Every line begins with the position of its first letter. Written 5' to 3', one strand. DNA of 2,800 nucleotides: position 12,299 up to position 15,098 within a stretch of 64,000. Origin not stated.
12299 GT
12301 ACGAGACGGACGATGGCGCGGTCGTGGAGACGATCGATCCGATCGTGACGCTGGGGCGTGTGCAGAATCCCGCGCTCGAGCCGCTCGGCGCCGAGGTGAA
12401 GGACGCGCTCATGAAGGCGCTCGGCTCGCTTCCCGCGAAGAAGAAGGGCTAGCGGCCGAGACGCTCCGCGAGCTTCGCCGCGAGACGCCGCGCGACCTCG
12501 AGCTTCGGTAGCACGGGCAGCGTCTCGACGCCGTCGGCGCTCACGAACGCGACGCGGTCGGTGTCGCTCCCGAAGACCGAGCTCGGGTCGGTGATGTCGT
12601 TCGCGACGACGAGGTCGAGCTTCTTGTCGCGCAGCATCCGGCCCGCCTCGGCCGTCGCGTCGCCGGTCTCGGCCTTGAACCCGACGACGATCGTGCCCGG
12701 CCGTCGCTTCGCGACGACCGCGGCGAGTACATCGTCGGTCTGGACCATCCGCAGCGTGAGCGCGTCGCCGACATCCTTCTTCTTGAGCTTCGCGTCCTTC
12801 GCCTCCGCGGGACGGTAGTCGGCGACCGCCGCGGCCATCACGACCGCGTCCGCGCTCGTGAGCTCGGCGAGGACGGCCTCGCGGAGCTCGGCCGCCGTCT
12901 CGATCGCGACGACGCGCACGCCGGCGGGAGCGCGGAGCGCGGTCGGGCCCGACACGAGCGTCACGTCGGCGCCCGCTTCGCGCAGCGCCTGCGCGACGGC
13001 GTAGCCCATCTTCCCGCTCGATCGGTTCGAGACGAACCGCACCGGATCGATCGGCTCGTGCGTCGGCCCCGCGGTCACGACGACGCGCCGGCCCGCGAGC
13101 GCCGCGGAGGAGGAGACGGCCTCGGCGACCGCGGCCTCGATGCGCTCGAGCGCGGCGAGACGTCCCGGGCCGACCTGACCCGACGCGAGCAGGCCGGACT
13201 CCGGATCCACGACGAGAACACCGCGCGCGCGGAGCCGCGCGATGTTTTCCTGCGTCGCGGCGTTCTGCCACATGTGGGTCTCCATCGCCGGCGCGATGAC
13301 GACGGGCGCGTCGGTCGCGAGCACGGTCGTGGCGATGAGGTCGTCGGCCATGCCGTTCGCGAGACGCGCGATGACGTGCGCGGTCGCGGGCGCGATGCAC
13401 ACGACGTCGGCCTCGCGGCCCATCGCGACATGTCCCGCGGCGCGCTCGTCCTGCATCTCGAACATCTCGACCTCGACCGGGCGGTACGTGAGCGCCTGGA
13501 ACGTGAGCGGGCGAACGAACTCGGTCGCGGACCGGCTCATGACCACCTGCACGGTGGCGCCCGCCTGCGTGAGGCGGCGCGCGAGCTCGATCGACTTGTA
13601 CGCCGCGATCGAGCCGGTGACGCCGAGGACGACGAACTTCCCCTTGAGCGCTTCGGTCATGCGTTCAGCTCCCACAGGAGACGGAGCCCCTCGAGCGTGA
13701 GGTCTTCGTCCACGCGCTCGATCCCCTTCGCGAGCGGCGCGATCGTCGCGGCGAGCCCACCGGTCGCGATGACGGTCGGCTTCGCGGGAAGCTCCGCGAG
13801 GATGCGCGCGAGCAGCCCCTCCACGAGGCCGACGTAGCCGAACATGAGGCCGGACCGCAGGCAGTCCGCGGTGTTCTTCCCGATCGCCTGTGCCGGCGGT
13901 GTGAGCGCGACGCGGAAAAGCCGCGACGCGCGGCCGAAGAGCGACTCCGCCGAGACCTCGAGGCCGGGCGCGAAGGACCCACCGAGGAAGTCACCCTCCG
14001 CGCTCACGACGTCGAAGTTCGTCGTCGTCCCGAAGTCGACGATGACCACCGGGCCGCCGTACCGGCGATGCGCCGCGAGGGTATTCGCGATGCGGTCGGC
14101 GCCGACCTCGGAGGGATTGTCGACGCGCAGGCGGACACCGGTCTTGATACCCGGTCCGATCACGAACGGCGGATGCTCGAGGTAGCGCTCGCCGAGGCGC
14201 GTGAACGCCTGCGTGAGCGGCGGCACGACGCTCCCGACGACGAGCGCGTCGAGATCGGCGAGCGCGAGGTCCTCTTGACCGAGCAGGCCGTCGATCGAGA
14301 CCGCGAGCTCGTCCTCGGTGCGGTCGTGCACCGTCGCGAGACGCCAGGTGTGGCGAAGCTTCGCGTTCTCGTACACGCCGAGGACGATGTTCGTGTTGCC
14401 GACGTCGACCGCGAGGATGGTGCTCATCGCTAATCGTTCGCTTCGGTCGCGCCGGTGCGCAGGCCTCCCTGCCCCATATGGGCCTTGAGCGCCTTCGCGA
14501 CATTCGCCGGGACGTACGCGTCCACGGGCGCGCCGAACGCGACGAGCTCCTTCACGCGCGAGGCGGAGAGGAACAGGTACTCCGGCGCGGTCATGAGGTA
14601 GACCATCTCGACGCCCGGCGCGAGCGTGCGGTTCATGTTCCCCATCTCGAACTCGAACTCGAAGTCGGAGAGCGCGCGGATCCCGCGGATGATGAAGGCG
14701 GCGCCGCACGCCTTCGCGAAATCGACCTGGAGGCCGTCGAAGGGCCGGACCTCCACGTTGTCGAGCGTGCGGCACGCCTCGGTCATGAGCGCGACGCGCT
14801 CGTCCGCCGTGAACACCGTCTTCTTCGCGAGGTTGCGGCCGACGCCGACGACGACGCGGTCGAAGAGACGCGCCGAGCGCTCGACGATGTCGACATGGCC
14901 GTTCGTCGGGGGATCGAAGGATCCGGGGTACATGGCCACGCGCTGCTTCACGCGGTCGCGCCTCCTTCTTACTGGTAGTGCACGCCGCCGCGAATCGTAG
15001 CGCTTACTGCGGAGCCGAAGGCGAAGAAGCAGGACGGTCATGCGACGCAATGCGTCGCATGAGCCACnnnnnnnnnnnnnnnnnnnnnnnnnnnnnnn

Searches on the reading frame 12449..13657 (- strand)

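Call 12: search_protein_families(library=pfam, proteins=[window:12449-13657:-], max_evalue=0.0001)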
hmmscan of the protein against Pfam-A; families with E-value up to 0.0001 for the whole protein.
window:12449-13657:- (402 aa): 2 families
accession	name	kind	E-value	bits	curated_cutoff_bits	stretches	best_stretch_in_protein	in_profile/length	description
PF04127.22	DFP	-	3.2e-69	232.9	22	1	187-371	1-185/186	DNA/pantothenate metabolism flavoprotein C-terminal domain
PF02441.25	Flavoprotein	-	1.5e-31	109.6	22.7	1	9-177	3-155/162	Flavoprotein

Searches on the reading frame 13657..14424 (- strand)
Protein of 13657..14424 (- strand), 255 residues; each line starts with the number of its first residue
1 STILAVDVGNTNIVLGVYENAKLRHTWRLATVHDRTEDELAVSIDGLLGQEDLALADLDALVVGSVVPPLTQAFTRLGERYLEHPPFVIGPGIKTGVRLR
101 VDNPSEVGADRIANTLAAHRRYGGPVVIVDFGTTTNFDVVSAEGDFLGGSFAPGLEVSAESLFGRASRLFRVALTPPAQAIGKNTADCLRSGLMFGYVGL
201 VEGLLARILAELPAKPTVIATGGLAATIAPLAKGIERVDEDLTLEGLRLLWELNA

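Call 12: search_protein_families(library=pfam, proteins=[window:13657-14424:-], max_evalue=0.0001)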
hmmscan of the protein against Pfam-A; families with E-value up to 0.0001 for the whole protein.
window:13657-14424:- (255 aa): 1 family
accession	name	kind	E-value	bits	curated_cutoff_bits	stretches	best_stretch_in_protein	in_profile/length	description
PF03309.20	Pan_kinase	-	3.3e-66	223.5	24.7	1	3-206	1-204/205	Type III pantothenate kinase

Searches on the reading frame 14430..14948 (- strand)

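Call 12: search_protein_families(library=pfam, proteins=[window:14430-14948:-], max_evalue=0.0001)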
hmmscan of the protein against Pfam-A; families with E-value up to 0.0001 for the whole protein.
window:14430-14948:- (172 aa): 1 family
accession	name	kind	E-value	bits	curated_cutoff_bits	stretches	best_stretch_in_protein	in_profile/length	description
PF01467.32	CTP_transf_like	-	1.2e-24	87.5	21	1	6-134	1-132/133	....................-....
